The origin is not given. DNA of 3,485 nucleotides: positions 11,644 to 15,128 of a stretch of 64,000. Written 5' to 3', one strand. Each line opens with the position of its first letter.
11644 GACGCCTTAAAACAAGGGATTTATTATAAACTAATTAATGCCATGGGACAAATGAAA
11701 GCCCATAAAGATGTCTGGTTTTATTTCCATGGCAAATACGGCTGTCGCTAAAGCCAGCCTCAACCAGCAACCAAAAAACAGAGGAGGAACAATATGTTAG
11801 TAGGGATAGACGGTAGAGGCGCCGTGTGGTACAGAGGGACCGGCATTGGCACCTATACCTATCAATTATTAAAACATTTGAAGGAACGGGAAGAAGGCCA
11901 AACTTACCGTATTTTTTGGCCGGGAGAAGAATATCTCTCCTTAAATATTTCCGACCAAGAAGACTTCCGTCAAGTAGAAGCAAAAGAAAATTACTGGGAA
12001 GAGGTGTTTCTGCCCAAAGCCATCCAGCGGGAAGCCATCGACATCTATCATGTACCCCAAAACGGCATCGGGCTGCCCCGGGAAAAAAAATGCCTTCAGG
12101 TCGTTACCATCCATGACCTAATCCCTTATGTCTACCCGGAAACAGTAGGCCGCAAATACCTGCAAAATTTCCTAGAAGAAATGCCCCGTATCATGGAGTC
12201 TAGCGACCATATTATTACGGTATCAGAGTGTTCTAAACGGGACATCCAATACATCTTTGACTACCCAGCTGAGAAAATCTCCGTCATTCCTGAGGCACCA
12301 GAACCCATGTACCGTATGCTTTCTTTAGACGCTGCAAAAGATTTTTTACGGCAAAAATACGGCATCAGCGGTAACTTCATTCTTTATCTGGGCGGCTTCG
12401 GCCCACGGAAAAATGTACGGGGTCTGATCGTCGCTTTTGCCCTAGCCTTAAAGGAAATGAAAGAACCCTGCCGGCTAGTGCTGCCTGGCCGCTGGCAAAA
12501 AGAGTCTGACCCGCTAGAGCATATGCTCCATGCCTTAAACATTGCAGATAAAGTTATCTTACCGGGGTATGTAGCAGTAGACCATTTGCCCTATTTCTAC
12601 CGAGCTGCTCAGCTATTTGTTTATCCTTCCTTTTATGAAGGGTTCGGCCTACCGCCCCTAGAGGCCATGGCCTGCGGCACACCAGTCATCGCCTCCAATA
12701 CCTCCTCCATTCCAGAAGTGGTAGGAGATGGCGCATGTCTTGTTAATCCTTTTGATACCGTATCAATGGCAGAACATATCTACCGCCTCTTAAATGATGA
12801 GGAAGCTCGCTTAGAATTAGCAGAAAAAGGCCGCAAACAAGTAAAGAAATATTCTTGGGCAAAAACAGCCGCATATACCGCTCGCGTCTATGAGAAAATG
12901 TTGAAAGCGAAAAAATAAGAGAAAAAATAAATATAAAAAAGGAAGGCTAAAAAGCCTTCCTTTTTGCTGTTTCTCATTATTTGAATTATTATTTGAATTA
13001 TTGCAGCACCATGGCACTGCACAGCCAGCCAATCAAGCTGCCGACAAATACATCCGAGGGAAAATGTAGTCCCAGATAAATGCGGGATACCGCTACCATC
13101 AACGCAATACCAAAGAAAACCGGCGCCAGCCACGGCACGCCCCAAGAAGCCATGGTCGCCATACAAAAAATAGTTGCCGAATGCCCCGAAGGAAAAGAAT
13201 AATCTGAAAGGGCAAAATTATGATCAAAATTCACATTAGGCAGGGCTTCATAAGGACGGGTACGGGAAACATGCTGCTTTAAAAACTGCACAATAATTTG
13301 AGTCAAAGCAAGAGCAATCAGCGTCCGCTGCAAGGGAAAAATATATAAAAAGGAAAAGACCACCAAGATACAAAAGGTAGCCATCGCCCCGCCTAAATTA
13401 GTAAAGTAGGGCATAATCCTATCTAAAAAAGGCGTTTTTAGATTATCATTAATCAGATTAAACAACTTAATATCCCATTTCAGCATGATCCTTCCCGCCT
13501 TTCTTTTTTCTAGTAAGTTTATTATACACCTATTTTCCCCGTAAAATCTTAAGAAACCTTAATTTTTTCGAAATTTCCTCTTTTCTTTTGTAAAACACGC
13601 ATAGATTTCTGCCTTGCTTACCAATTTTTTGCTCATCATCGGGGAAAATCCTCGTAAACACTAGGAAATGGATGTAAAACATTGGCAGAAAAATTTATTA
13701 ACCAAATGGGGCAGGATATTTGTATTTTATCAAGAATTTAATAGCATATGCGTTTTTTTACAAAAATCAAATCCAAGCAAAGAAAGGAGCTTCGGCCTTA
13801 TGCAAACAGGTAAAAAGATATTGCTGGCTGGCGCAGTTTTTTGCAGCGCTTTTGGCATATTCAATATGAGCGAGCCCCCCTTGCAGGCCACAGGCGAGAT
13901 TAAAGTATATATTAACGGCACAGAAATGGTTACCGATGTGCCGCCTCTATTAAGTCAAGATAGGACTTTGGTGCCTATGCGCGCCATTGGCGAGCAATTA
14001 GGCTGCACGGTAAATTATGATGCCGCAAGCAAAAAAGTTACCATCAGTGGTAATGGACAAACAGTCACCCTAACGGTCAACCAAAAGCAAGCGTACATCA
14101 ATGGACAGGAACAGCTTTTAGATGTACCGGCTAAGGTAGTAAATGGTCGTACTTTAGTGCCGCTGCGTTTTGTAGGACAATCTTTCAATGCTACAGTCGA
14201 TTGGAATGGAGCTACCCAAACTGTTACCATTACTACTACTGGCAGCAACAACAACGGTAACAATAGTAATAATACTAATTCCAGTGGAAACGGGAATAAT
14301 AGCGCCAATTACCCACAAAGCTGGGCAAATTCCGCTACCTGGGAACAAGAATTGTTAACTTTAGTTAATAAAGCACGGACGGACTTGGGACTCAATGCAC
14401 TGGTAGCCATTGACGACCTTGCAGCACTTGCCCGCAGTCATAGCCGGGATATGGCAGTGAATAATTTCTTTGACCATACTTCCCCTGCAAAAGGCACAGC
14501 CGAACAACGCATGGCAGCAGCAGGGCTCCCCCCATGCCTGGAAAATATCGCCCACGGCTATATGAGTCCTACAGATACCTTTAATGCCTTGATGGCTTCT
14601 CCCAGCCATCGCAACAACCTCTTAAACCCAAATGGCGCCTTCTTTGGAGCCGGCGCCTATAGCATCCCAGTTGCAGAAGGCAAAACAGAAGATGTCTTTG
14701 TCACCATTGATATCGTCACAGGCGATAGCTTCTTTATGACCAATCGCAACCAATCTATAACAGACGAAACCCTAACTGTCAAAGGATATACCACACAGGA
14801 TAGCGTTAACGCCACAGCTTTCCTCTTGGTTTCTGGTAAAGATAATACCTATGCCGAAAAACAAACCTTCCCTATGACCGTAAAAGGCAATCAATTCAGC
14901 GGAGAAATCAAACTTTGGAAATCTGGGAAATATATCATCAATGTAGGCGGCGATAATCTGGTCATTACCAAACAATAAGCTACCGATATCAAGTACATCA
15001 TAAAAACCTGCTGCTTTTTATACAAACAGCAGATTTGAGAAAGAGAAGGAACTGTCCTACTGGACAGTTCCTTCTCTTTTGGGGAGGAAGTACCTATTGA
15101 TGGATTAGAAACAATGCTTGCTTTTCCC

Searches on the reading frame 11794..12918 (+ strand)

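Call 3: search_protein_families(library=pfam, proteins=[window:11794-12918:+], max_evalue=0.01)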
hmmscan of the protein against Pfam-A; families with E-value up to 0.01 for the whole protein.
window:11794-12918:+ (374 aa): 8 families
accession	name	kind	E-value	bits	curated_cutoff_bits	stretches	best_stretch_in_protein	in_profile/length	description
PF00534.26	Glycos_transf_1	-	4.8e-39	134.1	26.4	1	183-349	3-172/172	Glycosyl transferases group 1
PF13692.12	Glyco_trans_1_4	-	1.4e-31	110.1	27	1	195-335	3-142/142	Glycosyl transferases group 1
PF20706.3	GT4-conflict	-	1.8e-12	47.4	26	1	196-360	200-383/385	Family 4 Glycosyltransferase in conflict systems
PF13439.12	Glyco_transf_4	-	1.3e-11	45.2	28.5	1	17-166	3-163/170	Glycosyltransferase Family 4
PF13524.12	Glyco_trans_1_2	-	3.7e-09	37.1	25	1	229-360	18-140/144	Glycosyl transferase-like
PF00982.27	Glyco_transf_20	-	5.6e-06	25.8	32.5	1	263-356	363-464/473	Glycosyltransferase family 20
PF13579.12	Glyco_trans_4_4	-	0.00077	20.3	29.7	1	74-166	64-156/158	Glycosyl transferase 4-like domain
PF05693.19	Glycogen_syn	-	0.0082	15.2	27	0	267-305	465-503/639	Glycogen synthase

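Call 4: search_protein_families(library=ncbifam, proteins=[window:11794-12918:+], max_evalue=0.01)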
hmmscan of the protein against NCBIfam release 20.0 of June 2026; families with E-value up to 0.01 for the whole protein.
window:11794-12918:+ (374 aa): 34 families (the best 25 are shown)
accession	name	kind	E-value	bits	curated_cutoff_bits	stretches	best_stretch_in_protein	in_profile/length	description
TIGR04047.1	MSMEG_0565_glyc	hypoth_equivalog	1.6e-30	106.4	259.85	1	132-367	134-372/373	MSMEG_0565 family glycosyltransferase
TIGR02149.1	glgA_Coryne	subfamily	2.5e-28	99.3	302.4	1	102-369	109-390/391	glycogen synthase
TIGR03999.1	thiol_BshA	equivalog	3.6e-25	88.7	273.7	1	134-370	142-374/375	N-acetyl-alpha-D-glucosaminyl L-malate synthase BshA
TIGR04157.1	glyco_rSAM_CFB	subfamily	1.8e-24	86.5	400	1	120-353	153-393/406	TIGR04157 family glycosyltransferase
TIGR03449.1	mycothiol_MshA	equivalog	5.1e-24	84.9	462.5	1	133-370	161-404/406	D-inositol-3-phosphate glycosyltransferase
TIGR04063.1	stp3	hypoth_equivalog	4.1e-21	75.3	442.05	1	132-370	153-396/397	TIGR04063 family PEP-CTERM/XrtA system glycosyltransferase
NF041876.1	EPS_EpsE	equivalog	5.2e-20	72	400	1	239-354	263-380/389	exopolysaccharide biosynthesis GT4 family glycosyltransferase EpsE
TIGR03088.1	stp2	hypoth_equivalog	3.6e-19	69.1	409.05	1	199-370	200-374/374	TIGR03088 family PEP-CTERM/XrtA system glycosyltransferase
NF038295.1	EPS_HpsP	equivalog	9.4e-18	64.4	550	1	182-369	194-387/388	hormogonium polysaccharide biosynthesis glycosyltransferase HpsP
NF012028.0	PRK15484.1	subfamily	1.1e-16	60.9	618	1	131-360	134-369/380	lipopolysaccharide N-acetylglucosaminyltransferase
NF038229.1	Glyco4_Geo_Pelo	equivalog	5.5e-15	55.2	400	1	128-370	101-337/338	GPMC system family 4 glycosyltransferase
NF050063.1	ProtGlycPglJ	equivalog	1e-14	54.5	500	1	135-359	143-356/363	N-acetylgalactosamine-N,N'-diacetylbacillosaminyl-diphospho-undecaprenol 4-alpha-N-acetylgalactosaminyltransferase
NF047684.1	TeichurnBiosyTuaC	equivalog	1.6e-13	50.4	550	1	103-370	136-390/391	teichuronic acid biosynthesis protein TuaC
NF053787.1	GlcN_PG_synth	equivalog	5.5e-13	48.5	480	1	257-370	247-360/361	N-acetylglucosaminyl phosphatidylglycerol synthase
NF038298.1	EPS_HpsO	equivalog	7.4e-13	48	575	1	180-368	186-386/388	hormogonium polysaccharide biosynthesis glycosyltransferase HpsO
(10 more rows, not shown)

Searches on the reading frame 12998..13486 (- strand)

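Call 39: search_protein_families(library=ncbifam, proteins=[window:12998-13486:-], max_evalue=0.01)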
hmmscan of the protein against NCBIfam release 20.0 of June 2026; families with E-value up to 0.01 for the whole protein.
window:12998-13486:- (162 aa): 4 families
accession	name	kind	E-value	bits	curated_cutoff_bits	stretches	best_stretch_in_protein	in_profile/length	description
NF047884.1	UdeprDiPSep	equivalog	4.3e-17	62.6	250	1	5-160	26-183/188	undecaprenyl-diphosphatase SepP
NF008813.0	PRK11837.1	equivalog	9.2e-13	48.6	229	1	54-156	63-164/202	undecaprenyl-diphosphate phosphatase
NF007975.0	PRK10699.1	equivalog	3.6e-08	33.1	261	1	83-159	144-225/254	phosphatidylglycerophosphatase B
NF007159.0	PRK09597.1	equivalog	0.0034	17.1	177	1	94-159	117-183/191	lipid A 1-phosphatase LpxE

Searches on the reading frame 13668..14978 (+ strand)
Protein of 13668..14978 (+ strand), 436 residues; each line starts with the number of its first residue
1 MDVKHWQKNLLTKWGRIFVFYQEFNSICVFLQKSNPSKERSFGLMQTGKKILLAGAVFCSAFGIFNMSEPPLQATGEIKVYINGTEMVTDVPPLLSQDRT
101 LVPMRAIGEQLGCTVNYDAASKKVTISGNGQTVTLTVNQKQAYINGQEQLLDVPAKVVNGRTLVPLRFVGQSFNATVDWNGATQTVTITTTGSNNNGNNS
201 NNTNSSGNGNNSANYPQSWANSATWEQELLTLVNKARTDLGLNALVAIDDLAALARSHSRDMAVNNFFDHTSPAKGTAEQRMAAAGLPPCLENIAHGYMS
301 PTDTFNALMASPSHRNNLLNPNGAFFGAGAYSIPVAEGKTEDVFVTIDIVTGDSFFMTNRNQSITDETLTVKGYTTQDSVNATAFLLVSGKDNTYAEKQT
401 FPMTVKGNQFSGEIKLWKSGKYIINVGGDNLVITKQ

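Call 3: search_protein_families(library=pfam, proteins=[window:13668-14978:+], max_evalue=0.01)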
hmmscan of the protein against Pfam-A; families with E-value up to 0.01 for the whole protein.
window:13668-14978:+ (436 aa): 2 families
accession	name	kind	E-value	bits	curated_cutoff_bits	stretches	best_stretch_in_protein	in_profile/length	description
PF07833.16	Cu_amine_oxidN1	-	5e-38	129.8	24.2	1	81-188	1-108/108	Copper amine oxidase N-terminal domain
PF00188.32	CAP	-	1.5e-14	55.3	21.1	1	230-332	1-104/117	Cysteine-rich secretory protein family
